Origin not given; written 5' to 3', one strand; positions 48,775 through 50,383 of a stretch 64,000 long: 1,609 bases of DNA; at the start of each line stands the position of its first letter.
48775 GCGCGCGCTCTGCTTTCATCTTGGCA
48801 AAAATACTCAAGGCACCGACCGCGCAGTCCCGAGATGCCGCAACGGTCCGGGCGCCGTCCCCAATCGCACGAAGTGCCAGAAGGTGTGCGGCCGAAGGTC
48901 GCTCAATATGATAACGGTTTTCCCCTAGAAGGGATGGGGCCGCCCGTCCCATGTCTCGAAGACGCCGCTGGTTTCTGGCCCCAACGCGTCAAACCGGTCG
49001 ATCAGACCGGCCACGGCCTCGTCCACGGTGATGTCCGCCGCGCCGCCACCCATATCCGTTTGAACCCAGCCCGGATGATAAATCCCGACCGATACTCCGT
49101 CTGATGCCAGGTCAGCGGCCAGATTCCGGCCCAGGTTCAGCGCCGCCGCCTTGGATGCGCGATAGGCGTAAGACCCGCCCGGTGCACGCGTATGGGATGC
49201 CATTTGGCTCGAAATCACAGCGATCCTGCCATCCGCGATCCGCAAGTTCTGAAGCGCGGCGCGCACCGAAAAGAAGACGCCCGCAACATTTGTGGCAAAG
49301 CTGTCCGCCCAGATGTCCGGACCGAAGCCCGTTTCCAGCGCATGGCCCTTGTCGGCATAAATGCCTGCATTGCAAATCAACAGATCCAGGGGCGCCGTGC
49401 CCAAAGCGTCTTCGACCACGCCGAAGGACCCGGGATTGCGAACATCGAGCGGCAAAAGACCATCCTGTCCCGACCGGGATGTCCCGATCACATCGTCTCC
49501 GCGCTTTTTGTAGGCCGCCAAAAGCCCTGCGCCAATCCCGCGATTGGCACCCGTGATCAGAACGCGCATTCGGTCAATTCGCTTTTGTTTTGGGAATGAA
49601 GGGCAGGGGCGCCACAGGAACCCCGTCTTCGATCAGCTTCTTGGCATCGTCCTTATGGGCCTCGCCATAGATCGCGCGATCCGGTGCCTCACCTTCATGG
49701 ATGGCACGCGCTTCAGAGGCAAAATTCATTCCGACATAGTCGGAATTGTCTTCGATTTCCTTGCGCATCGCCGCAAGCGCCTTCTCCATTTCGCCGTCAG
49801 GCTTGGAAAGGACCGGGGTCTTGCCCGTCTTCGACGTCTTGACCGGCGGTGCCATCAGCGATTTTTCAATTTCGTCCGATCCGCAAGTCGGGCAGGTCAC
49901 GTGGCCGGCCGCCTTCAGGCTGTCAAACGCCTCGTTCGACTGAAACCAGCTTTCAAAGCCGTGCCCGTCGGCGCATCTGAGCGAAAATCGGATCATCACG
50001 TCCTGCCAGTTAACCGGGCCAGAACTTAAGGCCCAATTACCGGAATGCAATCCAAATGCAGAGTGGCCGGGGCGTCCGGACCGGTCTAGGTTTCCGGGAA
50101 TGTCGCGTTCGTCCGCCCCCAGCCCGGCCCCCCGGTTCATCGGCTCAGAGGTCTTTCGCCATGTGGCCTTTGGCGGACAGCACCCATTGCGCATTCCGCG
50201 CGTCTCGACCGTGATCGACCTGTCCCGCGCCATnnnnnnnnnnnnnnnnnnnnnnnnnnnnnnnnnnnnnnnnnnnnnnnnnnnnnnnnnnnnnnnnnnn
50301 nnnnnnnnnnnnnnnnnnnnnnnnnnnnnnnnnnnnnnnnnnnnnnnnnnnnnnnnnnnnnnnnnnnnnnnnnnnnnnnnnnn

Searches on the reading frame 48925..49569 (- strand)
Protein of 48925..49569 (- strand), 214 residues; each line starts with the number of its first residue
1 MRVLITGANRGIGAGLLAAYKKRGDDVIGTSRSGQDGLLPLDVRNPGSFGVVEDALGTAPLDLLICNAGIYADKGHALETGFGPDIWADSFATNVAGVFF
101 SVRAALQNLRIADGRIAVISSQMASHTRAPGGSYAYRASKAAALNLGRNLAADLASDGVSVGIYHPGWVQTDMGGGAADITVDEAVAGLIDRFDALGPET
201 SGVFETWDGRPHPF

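Call 46: search_protein_families(library=pfam, proteins=[window:48925-49569:-], max_evalue=0.001)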
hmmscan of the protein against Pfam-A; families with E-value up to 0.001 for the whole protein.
window:48925-49569:- (214 aa): 2 families
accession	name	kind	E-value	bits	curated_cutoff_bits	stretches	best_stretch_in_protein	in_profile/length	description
PF00106.31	adh_short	-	4.7e-24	85.4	26.6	1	3-174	3-187/195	short chain dehydrogenase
PF13561.12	adh_short_C2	-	2.5e-18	67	27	1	31-179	40-186/236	Enoyl-(Acyl carrier protein) reductase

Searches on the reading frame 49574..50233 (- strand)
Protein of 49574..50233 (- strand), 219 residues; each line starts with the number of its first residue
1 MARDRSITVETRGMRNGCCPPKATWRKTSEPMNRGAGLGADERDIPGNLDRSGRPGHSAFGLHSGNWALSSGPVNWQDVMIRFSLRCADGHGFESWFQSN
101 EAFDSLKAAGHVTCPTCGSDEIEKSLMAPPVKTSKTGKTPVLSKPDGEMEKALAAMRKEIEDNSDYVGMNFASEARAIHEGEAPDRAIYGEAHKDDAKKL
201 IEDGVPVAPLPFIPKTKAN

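Call 46: search_protein_families(library=pfam, proteins=[window:49574-50233:-], max_evalue=0.001)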
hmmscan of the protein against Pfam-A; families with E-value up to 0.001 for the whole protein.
window:49574-50233:- (219 aa): 1 family
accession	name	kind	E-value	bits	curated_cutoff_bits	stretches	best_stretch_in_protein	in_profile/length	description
PF06676.16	DUF1178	-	3.4e-49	167.4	31.6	1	80-214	1-146/147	Protein of unknown function (DUF1178)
